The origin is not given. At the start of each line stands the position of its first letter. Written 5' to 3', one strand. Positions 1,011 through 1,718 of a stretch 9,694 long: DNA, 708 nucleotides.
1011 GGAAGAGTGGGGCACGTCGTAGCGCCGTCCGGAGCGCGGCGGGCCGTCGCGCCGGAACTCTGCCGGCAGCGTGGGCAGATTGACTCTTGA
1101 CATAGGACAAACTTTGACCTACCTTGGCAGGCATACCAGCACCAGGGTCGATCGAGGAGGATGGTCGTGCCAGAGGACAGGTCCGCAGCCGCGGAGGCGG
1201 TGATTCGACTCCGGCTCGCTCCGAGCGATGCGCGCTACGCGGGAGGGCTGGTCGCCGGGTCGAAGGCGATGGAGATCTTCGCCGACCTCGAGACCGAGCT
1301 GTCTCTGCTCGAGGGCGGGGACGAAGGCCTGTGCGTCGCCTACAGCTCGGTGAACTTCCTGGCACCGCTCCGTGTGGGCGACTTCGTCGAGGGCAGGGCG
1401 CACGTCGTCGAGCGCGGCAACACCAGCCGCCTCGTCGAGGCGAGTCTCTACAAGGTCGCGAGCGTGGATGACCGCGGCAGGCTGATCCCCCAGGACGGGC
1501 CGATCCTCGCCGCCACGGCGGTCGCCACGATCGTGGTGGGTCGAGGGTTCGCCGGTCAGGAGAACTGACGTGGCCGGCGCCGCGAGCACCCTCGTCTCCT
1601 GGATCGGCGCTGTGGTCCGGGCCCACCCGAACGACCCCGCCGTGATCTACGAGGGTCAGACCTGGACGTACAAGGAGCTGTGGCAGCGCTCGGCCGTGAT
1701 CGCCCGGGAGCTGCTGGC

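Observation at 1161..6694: Self-contained B12 acyl-CoA mutase operon led by an aminoacyl-CoA ammonia-lyase-like gene: candidate 2-aminoisobutyrate (tertiary amine) pathway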

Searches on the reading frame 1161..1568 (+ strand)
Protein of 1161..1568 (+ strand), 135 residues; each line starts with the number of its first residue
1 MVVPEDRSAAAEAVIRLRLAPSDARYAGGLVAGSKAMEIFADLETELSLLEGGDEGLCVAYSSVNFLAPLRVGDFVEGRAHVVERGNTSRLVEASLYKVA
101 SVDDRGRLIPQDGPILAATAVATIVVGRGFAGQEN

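Call 3: search_protein_families(library=pfam, proteins=[window:1161-1568:+], max_evalue=0.01)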
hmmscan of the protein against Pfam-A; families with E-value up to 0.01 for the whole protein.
window:1161-1568:+ (135 aa): 1 family
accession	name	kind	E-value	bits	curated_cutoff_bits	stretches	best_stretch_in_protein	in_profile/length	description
PF03061.28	4HBT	-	5.8e-06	27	20.6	1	52-98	25-72/79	Thioesterase superfamily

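Call 4: search_protein_families(library=ncbifam, proteins=[window:1161-1568:+], max_evalue=0.01)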
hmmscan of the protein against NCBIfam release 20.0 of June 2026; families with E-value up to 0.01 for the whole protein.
window:1161-1568:+ (135 aa): 3 families
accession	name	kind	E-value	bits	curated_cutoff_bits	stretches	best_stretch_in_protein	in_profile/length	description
NF052388.1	Lys_ferment_KAL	equivalog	2.9e-28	98.6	160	1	12-126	2-119/120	3-aminobutyryl-CoA ammonia lyase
NF052389.1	Lys_KAL_CLE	exception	7.8e-22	77.6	725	1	14-126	6-118/440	bifunctional 3-aminobutyryl-CoA ammonia lyase/3-keto-5-aminohexanoate cleavage enzyme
NF007970.0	PRK10694.1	equivalog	0.0034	17.2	162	1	12-101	11-101/133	acyl-CoA thioester hydrolase YciA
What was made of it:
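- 1167..1568 (+): Kal/Acl-like hotdog protein, proposed 3-aminobutyryl-CoA ammonia-lyase (ORF from ATG 1161; likely start GTG 1167). NCBIfam Kal NF052388 E 2.9e-28 versus YciA thioesterase 3e-3 (call 4).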

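Call 6: search_solved_structures(query=window:1161-1568:+, max_evalue=1, show_alignments=4)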
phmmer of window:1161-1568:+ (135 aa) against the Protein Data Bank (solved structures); distinct sequences matched with E-value up to 1: 13.
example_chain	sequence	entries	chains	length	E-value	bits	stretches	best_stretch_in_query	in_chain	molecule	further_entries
4mtu_A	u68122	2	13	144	8.2e-13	51.7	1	13-126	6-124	Beta-alanyl-CoA:ammonia lyase 2 | beta-Alanyl-CoA:Ammonia Lyase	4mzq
2gvh_A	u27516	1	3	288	0.00046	23.4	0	12-98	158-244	AGR_L_2016p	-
3d6l_A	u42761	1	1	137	0.016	18.4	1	13-106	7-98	Putative hydrolase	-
3bjk_A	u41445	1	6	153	0.051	16.8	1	13-103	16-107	Acyl-CoA thioester hydrolase HI0827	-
1yli_A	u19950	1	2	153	0.061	16.6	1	14-103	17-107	Putative acyl-CoA thioester hydrolase HI0827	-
1ixl_A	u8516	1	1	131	0.11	15.8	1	53-105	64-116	hypothetical protein PH1136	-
2cy9_A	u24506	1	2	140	0.3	14.3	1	16-96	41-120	Thioesterase superfamily member 2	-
1vpm_A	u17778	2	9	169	0.33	14.2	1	15-94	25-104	acyl-CoA hydrolase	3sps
5egk_A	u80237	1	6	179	0.33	14.2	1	19-92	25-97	Acyl CoA Hydrolase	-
1q6w_A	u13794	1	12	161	0.38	14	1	61-109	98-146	monoamine oxidase regulatory protein, putative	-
2h4u_A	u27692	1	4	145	0.42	13.9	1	17-98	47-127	Thioesterase superfamily member 2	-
2f0x_A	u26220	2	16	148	0.42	13.8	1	18-99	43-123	Thioesterase superfamily member 2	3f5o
5dm5_A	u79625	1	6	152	0.68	13.2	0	11-97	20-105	Putative acyl-CoA thioester hydrolase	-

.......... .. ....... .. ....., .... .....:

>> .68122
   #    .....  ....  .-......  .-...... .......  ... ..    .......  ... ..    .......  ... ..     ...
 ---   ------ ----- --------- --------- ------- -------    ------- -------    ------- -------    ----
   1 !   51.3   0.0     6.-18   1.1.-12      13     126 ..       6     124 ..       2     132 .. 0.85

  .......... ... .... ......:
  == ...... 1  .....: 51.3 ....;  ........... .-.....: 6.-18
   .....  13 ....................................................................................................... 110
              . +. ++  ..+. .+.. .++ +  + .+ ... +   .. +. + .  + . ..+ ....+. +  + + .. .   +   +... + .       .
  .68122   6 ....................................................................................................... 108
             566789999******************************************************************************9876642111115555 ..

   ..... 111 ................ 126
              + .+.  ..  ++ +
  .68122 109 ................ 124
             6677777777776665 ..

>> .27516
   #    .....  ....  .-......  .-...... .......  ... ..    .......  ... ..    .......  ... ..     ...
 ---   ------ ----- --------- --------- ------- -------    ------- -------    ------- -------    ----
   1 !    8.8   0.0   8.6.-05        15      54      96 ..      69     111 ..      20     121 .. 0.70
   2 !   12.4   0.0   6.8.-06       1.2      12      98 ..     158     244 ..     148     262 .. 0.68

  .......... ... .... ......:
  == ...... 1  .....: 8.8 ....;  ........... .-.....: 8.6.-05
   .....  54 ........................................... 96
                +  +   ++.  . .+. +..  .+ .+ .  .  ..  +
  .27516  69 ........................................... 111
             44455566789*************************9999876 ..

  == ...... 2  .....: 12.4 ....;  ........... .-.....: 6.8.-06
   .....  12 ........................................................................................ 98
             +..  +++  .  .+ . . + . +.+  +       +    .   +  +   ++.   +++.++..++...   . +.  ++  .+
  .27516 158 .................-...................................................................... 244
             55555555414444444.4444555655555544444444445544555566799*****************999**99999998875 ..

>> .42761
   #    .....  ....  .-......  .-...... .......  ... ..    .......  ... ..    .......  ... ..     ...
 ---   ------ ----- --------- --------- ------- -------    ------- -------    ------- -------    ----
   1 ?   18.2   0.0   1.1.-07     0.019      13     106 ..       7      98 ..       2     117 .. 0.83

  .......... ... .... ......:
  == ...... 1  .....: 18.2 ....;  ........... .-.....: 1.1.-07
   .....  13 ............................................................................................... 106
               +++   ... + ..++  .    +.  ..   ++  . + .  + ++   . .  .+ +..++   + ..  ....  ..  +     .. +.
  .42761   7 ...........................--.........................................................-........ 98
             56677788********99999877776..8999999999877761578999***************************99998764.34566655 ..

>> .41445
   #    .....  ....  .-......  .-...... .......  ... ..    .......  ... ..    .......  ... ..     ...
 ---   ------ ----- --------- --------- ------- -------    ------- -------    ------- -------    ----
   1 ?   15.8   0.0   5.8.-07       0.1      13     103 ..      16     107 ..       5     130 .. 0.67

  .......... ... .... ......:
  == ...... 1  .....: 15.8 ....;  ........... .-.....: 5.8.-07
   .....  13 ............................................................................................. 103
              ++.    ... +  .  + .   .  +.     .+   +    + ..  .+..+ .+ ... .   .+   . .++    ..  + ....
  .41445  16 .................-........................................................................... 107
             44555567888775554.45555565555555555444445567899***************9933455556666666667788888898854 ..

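Call 8: find_homologous_proteins(query=window:1161-1568:+, max_evalue=0.001)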
Query window:1161-1568:+ (135 aa): 393 proteins with E <= 0.001 among 516 candidates; the best 120 are listed.
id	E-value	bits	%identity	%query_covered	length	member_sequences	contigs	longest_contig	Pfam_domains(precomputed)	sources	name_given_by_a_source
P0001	8.5e-77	273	99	99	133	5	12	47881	PF03061.29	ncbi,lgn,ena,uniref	ncbi:PaaI family thioesterase [Longivirga aurantiaca]|uniref:PaaI family thioesterase n=1 Tax=Longiv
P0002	3.7e-57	210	81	96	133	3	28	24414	PF03061.29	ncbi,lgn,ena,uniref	ncbi:hotdog domain-containing protein [Longivirga aurantiaca]|uniref:Hotdog domain-containing protei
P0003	2.5e-52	194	78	94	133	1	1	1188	-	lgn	-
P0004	4.1e-52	193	73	99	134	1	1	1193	PF03061.29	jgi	jgi:acyl-CoA hydrolase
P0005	6.8e-52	193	76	93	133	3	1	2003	-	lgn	-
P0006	1.2e-51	192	78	89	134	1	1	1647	PF03061.29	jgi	jgi:acyl-CoA hydrolase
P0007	8.4e-51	189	74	94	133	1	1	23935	PF03061.29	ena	-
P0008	2.5e-50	187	73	93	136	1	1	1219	PF03061.29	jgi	jgi:acyl-CoA hydrolase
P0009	8.6e-50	186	72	94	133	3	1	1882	PF03061.29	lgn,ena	-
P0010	1.1e-49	185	72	94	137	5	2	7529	PF03061.29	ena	-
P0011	1.2e-49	185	76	90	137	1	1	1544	PF03061.29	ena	-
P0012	4.8e-49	183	73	96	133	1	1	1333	PF03061.29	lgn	-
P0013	6.0e-49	183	74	90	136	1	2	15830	PF03061.29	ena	-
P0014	1.2e-48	182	75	90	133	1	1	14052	PF03061.29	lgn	-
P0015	1.3e-48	182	77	87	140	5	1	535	PF03061.29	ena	-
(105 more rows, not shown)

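Call 11: find_related_loci(query=A1, collection=genome_contigs, flank=10000)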
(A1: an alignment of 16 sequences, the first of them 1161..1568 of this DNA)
Query A1 (135 aa) in genome_contigs; peptide patterns used: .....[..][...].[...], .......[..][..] (x = any residue, [..] = any of these).
72 stretches matched a pattern; 28 encode a relative of the query (tblastn E <= 1e-3); 28 distinct loci.
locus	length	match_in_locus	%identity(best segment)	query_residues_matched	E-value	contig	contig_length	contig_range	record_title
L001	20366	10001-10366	75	12-133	8e-56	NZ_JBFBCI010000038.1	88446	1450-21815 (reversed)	Sphaerisporangium sp. NPDC051017 NPDC051017_149_C1.ctg-0038, whole genome shotgun sequence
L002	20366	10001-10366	75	12-133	1e-54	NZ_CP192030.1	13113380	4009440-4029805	Dactylosporangium sp. CA-233914 chromosome, complete genome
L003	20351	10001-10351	77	12-128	4e-53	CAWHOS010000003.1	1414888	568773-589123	MAG: uncultured Solirubrobacteraceae bacterium isolate MFD09212.bin.2.103 genome assembly, contig: contig_15425, whole g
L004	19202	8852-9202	76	12-128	2e-52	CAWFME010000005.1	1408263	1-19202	MAG: uncultured Solirubrobacteraceae bacterium isolate MFD04212.bin.1.67 genome assembly, contig: contig_2598, whole gen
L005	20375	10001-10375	71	7-131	4e-52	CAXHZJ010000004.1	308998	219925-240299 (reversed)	MAG TPA_asm: Nocardioides furvisabuli isolate ERR7163071_binner12_6 genome assembly, contig: ERZ8868744.14, whole genome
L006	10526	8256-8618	74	8-128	4e-52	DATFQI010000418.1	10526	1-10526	MAG TPA_asm: Solirubrobacteraceae bacterium isolate SMAG_U9325 k141_545157, whole genome shotgun sequence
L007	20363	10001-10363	74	7-127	3e-52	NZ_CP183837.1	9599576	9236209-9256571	Streptomyces boninensis strain TBRC7755 chromosome, complete genome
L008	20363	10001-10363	71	11-131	3e-51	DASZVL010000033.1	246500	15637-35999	MAG TPA_asm: Mycobacteriales bacterium isolate SMAG_U6130 k141_459817, whole genome shotgun sequence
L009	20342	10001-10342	74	12-126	1e-50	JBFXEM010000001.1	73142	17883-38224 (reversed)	MAG: Solirubrobacterales bacterium isolate CA_2019_TPIn_116 NODE_1212_length_73142_cov_5.970581_TPIn, whole genome shotg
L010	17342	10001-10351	74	12-128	6e-51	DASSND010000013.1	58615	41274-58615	MAG TPA_asm: Gaiellaceae bacterium isolate SMAG_U1216 k141_1467540, whole genome shotgun sequence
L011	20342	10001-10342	74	12-126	1e-50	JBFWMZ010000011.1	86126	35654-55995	MAG: Solirubrobacterales bacterium isolate CA_2019_TPBF_100 NODE_2302_length_86126_cov_9.953360_TPBF, whole genome shotg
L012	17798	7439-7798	73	7-126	6e-50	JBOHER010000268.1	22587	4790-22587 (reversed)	MAG: Haloechinothrix sp. isolate M3-S_metawrap_bin.24 k127_4014976, whole genome shotgun sequence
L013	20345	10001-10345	73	12-127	6e-49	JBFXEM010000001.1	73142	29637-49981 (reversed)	MAG: Solirubrobacterales bacterium isolate CA_2019_TPIn_116 NODE_1212_length_73142_cov_5.970581_TPIn, whole genome shotg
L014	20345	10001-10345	73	12-127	6e-49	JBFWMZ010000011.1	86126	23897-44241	MAG: Solirubrobacterales bacterium isolate CA_2019_TPBF_100 NODE_2302_length_86126_cov_9.953360_TPBF, whole genome shotg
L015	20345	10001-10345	72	12-127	1e-48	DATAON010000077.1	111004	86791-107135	MAG TPA_asm: Solirubrobacterales bacterium isolate SMAG_U7046 k141_1226753, whole genome shotgun sequence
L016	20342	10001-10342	73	13-127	1e-48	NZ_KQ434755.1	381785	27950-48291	Jiangella muralis strain DSM 45357 Scaffold6, whole genome shotgun sequence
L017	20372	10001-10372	71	3-127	3e-48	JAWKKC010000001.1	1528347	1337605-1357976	MAG: Solirubrobacterales bacterium isolate BC1.174 BC1.174.fa-1, whole genome shotgun sequence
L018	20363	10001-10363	70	5-126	7e-48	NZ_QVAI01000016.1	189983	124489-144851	Jiangella endophytica strain KE2-3 16, whole genome shotgun sequence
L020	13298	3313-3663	71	10-127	4e-48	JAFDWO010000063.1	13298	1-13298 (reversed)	MAG: Actinomycetota bacterium isolate SZAS-9 LIN-455__63__length-13298, whole genome shotgun sequence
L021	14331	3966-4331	67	13-132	1e-47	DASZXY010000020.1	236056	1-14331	MAG TPA_asm: Mycobacteriales bacterium isolate SMAG_U6196 k141_724481, whole genome shotgun sequence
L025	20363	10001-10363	70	5-126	7e-44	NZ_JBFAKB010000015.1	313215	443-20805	Nonomuraea sp. NPDC050404 NPDC050404_155_F7.ctg-0015, whole genome shotgun sequence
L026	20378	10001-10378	58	3-127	5e-39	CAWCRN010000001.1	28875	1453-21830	MAG: uncultured Solirubrobacterales bacterium isolate MFD00962.bin.2.270 genome assembly, contig: contig_100447, whole g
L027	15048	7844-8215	71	3-127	2e-48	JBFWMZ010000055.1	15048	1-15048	MAG: Solirubrobacterales bacterium isolate CA_2019_TPBF_100 NODE_17466_length_15048_cov_21.513504_TPBF, whole genome sho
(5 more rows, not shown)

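Call 18: search_protein_families(library=pfam, proteins=[L003:14778-15755:-, L025:8246-9637:-, L020:990-2699:-, L014:17395-17895:-, L009:7459-8520:+, L010:5125-6735:+, L018:14893-15993:+, L005:18329-19357:+, L021:1423-3699:+, L013:1943-3268:+], max_evalue=0.00001)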
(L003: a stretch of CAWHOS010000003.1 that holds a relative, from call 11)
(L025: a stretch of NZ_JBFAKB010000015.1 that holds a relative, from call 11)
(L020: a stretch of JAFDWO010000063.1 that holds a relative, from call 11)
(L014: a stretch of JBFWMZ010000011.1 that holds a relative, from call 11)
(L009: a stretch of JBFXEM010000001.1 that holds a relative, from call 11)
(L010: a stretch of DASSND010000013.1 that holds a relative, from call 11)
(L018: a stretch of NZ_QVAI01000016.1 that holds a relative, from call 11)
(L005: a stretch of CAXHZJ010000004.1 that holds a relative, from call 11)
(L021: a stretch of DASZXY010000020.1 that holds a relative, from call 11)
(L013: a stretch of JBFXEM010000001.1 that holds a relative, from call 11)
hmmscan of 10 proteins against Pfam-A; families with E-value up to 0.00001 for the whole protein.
L003:14778-15755:- (325 aa): 1 family
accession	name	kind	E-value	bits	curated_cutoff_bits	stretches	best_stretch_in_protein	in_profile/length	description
PF00392.27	GntR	-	9.4e-14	51.3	27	1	16-77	3-64/64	Bacterial regulatory proteins, gntR family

L025:8246-9637:- (463 aa): 2 families
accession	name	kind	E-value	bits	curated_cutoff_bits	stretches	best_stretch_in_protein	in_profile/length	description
PF00202.27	Aminotran_3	-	2.1e-92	310.4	30.5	1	52-456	10-403/403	Aminotransferase class-III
PF00155.27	Aminotran_1_2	-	2.4e-06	27.5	19.7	0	255-393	167-313/361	Aminotransferase class I and II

L020:990-2699:- (569 aa): 3 families
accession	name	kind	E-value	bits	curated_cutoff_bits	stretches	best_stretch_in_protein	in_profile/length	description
PF02775.26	TPP_enzyme_C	-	4.6e-33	114.6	21.9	1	388-525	7-151/151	Thiamine pyrophosphate enzyme, C-terminal TPP binding domain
PF02776.23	TPP_enzyme_N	-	1.4e-32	112.4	26.8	1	3-117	2-118/119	Thiamine pyrophosphate enzyme, N-terminal TPP binding domain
PF00205.28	TPP_enzyme_M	-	2.8e-13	50.2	30.4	1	191-318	1-137/137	Thiamine pyrophosphate enzyme, central domain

L014:17395-17895:- (166 aa): 1 family
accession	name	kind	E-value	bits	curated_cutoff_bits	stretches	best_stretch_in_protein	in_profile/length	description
PF04073.20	tRNA_edit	-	2e-27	96.2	25.5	1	37-154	3-121/123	Aminoacyl-tRNA editing domain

L009:7459-8520:+ (353 aa): 2 families
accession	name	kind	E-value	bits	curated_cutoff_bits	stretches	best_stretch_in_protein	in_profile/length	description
PF16113.10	ECH_2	-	1.8e-113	379.9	27.2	1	14-339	2-335/335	Enoyl-CoA hydratase/isomerase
PF00378.25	ECH_1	-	4.4e-32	111.8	27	1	13-189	6-178/251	Enoyl-CoA hydratase/isomerase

L010:5125-6735:+ (536 aa): 1 family
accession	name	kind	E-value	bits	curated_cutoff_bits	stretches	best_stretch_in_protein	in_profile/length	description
PF00496.27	SBP_bac_5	-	2.9e-66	224.5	32.4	1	85-448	2-365/368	Bacterial extracellular solute-binding proteins, family 5 Middle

L018:14893-15993:+ (366 aa): 1 family
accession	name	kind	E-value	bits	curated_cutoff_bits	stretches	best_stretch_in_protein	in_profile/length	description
PF03576.19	Peptidase_S58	-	2e-108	363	23.9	1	21-350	1-305/307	Peptidase family S58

L005:18329-19357:+ (342 aa): 1 family
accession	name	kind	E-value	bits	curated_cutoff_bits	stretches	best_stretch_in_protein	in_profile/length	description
PF01244.27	Peptidase_M19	-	8.4e-80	268.7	26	1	8-335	3-319/319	Membrane dipeptidase (Peptidase family M19)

L021:1423-3699:+ (758 aa): 2 families
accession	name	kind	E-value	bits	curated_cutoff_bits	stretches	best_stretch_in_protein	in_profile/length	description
PF00930.27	DPPIV_N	-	1.6e-46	159.1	22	1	111-448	32-353/354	Dipeptidyl peptidase IV (DPP IV) N-terminal region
PF00326.27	Peptidase_S9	-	8.4e-34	117.4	22.6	1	546-738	7-210/213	Prolyl oligopeptidase family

L013:1943-3268:+ (441 aa): 2 families
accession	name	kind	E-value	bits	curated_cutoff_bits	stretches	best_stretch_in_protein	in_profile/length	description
PF01546.33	Peptidase_M20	-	1.4e-17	64.7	24.6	1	112-428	32-204/206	Peptidase family M20/M25/M40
PF07687.19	M20_dimer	-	1.2e-06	28.8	21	1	236-329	5-98/107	Peptidase dimerisation domain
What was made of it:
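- YbaK-type editing proteins in 6 regions (call 18).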
